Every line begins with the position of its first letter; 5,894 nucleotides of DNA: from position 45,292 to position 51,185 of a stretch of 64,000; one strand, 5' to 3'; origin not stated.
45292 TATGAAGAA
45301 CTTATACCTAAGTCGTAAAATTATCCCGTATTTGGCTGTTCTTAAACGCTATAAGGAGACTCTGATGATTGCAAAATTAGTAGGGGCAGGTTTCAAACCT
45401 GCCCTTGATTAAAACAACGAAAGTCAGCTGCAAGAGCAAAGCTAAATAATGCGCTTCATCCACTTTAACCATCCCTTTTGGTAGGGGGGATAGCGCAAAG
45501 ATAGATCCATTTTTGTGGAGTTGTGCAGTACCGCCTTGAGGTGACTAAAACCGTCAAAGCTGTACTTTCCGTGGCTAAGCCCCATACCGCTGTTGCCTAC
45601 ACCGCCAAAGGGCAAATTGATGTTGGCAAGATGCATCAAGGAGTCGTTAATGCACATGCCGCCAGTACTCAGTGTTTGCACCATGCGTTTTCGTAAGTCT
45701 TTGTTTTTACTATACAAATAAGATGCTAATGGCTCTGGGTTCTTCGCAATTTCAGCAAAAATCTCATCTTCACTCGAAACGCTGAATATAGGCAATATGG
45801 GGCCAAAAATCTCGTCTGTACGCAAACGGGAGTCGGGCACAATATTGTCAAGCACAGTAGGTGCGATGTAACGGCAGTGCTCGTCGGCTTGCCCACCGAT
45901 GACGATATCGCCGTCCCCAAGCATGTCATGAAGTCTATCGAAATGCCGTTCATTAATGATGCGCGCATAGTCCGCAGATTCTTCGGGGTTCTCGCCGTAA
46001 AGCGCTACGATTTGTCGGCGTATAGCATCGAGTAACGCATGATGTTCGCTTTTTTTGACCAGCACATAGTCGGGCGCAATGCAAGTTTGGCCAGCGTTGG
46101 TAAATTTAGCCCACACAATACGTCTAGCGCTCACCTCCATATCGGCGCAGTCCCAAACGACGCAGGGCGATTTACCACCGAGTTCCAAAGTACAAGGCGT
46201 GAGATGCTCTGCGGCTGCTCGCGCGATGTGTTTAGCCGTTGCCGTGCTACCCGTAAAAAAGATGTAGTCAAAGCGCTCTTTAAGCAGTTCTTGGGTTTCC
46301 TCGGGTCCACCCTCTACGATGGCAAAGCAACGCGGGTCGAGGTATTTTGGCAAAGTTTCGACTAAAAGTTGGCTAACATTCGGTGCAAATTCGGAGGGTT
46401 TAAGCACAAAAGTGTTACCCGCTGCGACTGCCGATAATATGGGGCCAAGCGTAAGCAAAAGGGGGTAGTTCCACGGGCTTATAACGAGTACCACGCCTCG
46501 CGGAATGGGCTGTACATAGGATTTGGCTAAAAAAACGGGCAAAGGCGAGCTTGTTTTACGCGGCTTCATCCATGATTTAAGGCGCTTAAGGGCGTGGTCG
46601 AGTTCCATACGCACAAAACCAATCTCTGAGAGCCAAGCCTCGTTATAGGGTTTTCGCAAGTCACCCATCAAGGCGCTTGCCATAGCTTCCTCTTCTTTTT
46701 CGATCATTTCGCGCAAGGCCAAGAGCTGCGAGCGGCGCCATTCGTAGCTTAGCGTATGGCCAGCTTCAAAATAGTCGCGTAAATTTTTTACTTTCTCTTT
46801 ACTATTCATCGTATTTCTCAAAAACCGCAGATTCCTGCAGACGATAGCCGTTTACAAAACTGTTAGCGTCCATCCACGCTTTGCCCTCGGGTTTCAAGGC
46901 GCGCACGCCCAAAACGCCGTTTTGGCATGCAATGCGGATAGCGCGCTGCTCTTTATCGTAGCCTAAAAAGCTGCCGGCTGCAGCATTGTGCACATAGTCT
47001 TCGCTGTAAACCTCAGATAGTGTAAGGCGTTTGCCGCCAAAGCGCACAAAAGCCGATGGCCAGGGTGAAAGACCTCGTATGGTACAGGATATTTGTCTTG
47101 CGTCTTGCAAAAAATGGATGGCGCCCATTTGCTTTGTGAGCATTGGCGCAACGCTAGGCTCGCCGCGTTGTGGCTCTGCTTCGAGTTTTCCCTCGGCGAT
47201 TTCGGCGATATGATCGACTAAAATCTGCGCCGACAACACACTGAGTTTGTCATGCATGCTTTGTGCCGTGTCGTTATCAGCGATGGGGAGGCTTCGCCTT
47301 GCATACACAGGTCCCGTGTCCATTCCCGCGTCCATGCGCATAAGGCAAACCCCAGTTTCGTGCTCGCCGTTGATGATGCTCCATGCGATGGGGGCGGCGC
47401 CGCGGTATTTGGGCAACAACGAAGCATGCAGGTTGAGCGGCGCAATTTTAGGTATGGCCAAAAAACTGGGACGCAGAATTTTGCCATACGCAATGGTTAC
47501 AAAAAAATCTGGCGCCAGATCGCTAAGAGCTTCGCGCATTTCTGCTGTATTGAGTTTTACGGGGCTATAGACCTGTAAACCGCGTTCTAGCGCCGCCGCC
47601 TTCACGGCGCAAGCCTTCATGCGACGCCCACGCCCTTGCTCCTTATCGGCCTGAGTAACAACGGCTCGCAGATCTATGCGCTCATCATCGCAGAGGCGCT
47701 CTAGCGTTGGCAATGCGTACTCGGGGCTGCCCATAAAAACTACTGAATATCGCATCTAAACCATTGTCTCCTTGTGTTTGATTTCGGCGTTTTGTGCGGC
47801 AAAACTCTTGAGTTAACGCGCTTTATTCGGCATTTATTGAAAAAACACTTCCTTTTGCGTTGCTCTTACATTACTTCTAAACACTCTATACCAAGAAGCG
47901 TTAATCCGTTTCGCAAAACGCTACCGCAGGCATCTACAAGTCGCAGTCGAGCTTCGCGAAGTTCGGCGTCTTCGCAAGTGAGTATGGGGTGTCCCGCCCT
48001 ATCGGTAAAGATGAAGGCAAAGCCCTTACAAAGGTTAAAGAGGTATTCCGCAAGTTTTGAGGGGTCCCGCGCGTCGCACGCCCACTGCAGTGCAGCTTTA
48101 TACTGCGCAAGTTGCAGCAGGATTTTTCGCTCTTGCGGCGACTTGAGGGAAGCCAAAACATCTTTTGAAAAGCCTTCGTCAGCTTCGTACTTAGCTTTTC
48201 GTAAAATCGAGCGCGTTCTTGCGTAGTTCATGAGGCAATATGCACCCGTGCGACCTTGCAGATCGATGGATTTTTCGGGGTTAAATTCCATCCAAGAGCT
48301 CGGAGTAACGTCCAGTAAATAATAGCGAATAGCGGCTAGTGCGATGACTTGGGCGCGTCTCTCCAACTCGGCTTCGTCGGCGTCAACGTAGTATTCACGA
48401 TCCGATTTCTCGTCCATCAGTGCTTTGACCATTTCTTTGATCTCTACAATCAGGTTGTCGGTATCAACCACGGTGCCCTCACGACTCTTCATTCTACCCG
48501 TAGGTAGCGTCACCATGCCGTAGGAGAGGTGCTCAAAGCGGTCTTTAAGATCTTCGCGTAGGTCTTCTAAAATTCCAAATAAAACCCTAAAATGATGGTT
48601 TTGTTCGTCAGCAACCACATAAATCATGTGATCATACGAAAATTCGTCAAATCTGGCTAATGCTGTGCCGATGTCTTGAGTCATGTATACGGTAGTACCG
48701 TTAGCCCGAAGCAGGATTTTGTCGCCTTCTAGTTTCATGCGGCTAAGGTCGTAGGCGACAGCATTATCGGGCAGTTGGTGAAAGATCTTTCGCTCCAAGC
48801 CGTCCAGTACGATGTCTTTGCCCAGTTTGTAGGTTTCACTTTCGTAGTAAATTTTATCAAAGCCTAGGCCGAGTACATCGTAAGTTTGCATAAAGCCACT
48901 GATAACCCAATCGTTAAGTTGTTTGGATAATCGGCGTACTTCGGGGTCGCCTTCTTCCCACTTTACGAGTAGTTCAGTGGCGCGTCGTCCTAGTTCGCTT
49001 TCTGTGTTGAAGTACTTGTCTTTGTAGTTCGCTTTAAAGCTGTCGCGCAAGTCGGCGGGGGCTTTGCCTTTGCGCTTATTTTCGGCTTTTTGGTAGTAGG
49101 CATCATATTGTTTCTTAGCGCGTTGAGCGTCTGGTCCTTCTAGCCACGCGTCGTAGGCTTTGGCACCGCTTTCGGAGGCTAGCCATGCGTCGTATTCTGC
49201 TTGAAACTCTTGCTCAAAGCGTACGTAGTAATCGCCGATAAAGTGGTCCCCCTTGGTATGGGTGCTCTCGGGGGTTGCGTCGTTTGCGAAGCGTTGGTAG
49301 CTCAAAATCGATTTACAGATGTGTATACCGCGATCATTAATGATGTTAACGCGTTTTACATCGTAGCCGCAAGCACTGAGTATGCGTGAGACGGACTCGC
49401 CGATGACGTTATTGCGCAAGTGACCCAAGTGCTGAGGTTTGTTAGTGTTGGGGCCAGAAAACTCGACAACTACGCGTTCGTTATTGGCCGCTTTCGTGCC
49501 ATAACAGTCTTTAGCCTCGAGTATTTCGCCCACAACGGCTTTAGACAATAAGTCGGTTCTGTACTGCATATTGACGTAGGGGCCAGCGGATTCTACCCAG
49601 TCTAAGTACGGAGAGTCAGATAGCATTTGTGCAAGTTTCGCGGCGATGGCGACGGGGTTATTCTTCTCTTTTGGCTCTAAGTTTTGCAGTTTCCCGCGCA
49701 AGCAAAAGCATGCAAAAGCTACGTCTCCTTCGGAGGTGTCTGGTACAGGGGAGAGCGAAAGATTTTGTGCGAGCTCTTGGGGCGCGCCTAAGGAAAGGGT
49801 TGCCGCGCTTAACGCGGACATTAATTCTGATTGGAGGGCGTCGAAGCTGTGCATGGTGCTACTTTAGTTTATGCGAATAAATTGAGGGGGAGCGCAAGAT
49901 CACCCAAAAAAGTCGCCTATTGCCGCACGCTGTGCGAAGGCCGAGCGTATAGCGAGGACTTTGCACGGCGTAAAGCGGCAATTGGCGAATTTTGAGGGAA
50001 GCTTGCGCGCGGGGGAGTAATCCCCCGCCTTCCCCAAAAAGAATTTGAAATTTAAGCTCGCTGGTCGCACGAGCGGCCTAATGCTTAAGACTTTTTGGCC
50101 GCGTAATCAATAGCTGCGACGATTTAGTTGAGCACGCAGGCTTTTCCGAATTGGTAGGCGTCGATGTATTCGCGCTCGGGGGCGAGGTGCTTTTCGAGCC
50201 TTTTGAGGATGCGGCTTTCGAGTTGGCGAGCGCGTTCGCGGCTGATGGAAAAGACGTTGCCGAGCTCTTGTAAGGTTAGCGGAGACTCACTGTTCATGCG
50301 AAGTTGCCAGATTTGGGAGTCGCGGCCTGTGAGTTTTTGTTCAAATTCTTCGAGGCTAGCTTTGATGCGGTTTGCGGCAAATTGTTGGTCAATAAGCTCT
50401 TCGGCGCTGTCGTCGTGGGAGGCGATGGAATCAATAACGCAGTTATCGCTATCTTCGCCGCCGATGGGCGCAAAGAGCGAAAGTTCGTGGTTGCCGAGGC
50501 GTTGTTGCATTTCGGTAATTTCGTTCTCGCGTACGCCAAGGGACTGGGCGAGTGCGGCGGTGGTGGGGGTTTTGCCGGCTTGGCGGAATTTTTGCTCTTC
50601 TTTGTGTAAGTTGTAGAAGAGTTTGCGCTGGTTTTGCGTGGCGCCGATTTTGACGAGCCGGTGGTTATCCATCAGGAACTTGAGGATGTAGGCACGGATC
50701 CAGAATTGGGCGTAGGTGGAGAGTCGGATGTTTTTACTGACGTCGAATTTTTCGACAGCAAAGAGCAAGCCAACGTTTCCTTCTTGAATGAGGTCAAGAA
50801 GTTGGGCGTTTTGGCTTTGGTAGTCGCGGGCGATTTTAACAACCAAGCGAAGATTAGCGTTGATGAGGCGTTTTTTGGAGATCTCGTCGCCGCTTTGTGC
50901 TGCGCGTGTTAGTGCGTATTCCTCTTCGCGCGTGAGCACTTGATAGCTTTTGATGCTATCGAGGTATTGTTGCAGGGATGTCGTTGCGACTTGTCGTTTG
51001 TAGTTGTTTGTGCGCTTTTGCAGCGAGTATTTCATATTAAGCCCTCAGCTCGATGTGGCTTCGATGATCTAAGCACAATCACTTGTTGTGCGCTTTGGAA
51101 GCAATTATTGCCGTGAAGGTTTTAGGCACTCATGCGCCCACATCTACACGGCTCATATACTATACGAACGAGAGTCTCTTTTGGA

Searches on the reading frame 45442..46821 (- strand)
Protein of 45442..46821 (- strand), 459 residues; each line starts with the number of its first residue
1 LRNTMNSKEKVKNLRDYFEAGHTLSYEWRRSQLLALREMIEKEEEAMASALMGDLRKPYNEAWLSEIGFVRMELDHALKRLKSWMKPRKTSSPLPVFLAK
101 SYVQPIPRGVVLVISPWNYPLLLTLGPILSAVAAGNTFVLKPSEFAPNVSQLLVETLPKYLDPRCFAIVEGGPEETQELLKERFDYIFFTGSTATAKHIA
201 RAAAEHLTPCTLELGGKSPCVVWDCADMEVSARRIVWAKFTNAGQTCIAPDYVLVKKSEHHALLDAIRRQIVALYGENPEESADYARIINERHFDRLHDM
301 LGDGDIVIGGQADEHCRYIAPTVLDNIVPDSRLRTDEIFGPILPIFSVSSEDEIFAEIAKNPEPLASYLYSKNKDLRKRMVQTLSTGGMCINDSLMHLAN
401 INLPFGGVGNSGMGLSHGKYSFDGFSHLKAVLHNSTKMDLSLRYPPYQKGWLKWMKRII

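Call 53: search_protein_families(library=pfam, proteins=[window:45442-46821:-], max_evalue=0.00001)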
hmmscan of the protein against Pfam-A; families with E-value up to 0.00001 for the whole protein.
window:45442-46821:- (459 aa): 1 family
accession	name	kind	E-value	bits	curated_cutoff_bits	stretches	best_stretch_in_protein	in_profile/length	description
PF00171.27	Aldedh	-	1.5e-86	291.3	23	1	10-431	34-461/461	Aldehyde dehydrogenase family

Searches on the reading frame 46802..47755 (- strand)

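Call 53: search_protein_families(library=pfam, proteins=[window:46802-47755:-], max_evalue=0.00001)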
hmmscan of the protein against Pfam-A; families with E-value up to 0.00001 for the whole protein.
window:46802-47755:- (317 aa): 2 families
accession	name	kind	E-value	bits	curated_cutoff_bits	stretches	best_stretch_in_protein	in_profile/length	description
PF00551.24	Formyl_trans_N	-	1.2e-34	120.1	26.1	1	8-181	8-179/181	Formyl transferase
PF02911.23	Formyl_trans_C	-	1.9e-20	73.3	21.1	1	206-305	2-100/100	Formyl transferase, C-terminal domain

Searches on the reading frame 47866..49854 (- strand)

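Call 53: search_protein_families(library=pfam, proteins=[window:47866-49854:-], max_evalue=0.00001)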
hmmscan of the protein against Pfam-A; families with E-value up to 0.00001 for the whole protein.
window:47866-49854:- (662 aa): 2 families
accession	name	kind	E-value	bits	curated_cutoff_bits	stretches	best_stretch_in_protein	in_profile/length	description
PF00750.26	tRNA-synt_1d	-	4.8e-45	154.5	23.3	2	256-512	82-335/349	tRNA synthetases class I (R), catalytic domain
PF05746.21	DALR_1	-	1.4e-23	83.6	22.3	1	542-662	3-117/117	DALR anticodon binding domain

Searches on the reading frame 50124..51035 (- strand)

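Call 53: search_protein_families(library=pfam, proteins=[window:50124-51035:-], max_evalue=0.00001)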
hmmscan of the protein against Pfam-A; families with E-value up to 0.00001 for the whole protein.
window:50124-51035:- (303 aa): 3 families
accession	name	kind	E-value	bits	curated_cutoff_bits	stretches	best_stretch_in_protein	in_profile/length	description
PF04542.20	Sigma70_r2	-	1.1e-15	57.6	24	1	57-126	1-70/71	Sigma-70 region 2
PF04545.22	Sigma70_r4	-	3.2e-10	39.8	24.1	1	233-280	3-48/50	Sigma-70, region 4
PF00140.25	Sigma70_r1_2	-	4.1e-08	33.5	22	1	20-51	2-33/34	Sigma-70 factor, region 1.2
